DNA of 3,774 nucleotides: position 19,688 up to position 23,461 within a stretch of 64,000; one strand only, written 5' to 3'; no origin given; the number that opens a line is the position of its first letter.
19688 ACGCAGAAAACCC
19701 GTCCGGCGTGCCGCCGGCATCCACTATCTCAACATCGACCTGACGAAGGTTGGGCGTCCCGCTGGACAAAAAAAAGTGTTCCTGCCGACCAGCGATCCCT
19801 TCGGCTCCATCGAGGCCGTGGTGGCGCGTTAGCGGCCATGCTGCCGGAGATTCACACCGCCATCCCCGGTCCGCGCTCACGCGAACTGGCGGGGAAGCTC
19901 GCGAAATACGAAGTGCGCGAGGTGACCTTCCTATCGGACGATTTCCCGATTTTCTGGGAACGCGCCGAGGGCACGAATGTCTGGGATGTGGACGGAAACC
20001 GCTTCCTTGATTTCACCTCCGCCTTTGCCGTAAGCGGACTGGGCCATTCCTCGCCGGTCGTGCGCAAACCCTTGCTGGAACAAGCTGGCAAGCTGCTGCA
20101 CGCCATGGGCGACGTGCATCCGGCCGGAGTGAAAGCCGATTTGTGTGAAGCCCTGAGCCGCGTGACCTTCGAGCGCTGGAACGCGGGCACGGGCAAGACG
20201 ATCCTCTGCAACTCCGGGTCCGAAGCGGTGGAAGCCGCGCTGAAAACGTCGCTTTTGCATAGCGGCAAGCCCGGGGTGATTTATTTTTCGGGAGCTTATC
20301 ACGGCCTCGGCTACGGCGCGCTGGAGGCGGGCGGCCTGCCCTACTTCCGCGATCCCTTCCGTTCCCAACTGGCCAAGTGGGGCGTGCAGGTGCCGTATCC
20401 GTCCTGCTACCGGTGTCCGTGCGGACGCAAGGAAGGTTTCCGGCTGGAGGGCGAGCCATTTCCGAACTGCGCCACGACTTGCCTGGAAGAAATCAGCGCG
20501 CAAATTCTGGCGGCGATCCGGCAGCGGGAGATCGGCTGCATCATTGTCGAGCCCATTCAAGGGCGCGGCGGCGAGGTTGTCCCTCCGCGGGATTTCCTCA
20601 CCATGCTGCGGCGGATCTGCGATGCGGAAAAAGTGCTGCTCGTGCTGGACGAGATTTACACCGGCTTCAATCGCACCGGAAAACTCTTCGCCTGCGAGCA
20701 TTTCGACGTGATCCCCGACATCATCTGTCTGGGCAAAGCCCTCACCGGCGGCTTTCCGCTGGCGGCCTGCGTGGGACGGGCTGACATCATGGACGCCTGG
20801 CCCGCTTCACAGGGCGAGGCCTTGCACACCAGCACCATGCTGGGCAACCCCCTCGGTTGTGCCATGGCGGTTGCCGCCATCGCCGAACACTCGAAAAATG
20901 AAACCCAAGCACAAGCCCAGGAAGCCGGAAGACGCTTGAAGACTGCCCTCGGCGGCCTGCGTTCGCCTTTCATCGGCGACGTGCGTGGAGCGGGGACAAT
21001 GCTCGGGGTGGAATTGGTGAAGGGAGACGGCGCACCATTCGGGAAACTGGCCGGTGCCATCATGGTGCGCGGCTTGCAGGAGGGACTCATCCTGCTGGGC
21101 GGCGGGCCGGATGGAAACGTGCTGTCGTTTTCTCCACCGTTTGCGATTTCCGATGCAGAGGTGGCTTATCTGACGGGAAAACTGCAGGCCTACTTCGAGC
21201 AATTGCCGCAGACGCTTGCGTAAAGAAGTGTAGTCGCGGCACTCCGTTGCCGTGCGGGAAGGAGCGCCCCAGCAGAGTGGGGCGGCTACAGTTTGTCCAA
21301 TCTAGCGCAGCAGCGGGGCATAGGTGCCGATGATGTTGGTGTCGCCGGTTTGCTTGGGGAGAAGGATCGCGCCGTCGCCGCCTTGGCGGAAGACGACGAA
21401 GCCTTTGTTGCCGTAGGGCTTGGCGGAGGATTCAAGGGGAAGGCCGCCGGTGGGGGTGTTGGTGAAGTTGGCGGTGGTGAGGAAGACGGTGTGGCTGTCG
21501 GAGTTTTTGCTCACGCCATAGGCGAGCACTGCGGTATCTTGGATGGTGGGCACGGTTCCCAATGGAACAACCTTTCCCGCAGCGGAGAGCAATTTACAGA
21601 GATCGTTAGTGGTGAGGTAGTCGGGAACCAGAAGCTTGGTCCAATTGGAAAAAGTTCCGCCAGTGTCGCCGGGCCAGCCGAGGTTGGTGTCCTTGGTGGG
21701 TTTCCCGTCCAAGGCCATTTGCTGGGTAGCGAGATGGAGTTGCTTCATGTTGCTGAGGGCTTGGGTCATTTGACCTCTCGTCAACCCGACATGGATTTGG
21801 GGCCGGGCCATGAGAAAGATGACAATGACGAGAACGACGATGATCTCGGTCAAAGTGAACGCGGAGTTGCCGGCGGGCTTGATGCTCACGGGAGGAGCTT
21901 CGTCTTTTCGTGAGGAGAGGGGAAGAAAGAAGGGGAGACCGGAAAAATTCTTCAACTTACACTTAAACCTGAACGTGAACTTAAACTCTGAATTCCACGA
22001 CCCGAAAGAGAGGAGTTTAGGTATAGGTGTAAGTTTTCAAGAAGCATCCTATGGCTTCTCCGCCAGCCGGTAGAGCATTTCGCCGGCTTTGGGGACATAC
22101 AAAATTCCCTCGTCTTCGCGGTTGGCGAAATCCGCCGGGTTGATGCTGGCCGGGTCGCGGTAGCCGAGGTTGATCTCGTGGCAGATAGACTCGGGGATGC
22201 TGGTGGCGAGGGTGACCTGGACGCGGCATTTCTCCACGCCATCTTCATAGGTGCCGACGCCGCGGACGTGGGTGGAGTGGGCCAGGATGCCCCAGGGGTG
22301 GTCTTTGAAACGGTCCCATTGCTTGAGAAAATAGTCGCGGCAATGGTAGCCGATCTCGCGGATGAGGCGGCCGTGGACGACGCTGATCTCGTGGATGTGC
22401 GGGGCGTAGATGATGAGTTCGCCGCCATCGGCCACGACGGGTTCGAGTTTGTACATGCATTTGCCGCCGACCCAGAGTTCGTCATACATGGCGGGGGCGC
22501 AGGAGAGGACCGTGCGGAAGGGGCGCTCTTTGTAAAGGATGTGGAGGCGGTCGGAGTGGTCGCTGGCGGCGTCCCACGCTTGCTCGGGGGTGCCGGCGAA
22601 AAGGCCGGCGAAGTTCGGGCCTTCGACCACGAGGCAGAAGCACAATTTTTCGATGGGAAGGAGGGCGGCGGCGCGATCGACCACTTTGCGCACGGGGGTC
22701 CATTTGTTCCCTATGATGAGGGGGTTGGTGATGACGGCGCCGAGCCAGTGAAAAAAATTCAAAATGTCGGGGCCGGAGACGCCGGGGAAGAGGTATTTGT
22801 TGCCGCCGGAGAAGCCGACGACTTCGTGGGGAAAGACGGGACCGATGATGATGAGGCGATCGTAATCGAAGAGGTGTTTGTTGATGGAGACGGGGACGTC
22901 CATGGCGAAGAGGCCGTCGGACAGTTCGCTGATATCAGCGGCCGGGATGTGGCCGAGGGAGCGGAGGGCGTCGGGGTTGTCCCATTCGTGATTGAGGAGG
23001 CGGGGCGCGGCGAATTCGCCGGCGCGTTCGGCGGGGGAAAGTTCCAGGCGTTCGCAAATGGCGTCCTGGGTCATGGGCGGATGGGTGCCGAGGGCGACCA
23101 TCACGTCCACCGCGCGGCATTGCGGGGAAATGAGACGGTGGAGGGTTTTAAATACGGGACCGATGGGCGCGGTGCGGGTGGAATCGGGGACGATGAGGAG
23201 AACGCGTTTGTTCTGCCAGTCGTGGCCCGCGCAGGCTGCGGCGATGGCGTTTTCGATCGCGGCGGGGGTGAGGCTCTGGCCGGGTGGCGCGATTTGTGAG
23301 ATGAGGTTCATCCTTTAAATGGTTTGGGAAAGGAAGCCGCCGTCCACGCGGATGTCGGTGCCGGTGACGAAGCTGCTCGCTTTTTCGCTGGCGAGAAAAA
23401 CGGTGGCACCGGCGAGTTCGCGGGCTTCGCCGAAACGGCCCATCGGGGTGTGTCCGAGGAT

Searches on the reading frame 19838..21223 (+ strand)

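Call 58: search_protein_families(library=pfam, proteins=[window:19838-21223:+], max_evalue=0.00001)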
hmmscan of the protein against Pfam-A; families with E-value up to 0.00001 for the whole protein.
window:19838-21223:+ (461 aa): 1 family
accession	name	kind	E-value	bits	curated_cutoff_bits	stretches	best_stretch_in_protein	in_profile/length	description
PF00202.27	Aminotran_3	-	2e-90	303.8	30.5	1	34-451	7-401/403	Aminotransferase class-III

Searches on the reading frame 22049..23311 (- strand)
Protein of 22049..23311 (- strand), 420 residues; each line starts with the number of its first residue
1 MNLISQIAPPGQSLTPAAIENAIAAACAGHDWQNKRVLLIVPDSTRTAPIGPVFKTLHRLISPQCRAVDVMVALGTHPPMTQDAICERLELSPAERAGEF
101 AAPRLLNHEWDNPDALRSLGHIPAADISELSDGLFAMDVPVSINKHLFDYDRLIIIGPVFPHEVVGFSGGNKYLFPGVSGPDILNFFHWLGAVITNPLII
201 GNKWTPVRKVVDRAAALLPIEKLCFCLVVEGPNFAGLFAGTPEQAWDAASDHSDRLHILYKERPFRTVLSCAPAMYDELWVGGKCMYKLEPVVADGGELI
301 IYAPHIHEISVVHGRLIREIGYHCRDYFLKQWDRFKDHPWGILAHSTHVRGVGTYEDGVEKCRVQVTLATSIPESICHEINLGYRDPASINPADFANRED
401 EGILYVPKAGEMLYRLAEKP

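Call 58: search_protein_families(library=pfam, proteins=[window:22049-23311:-], max_evalue=0.00001)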
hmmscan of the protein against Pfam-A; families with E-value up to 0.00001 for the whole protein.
window:22049-23311:- (420 aa): 1 family
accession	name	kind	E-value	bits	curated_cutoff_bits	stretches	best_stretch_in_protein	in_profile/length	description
PF09861.14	Lar_N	-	1.4e-18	67.3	23.3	1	33-190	53-194/204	Lactate racemase N-terminal domain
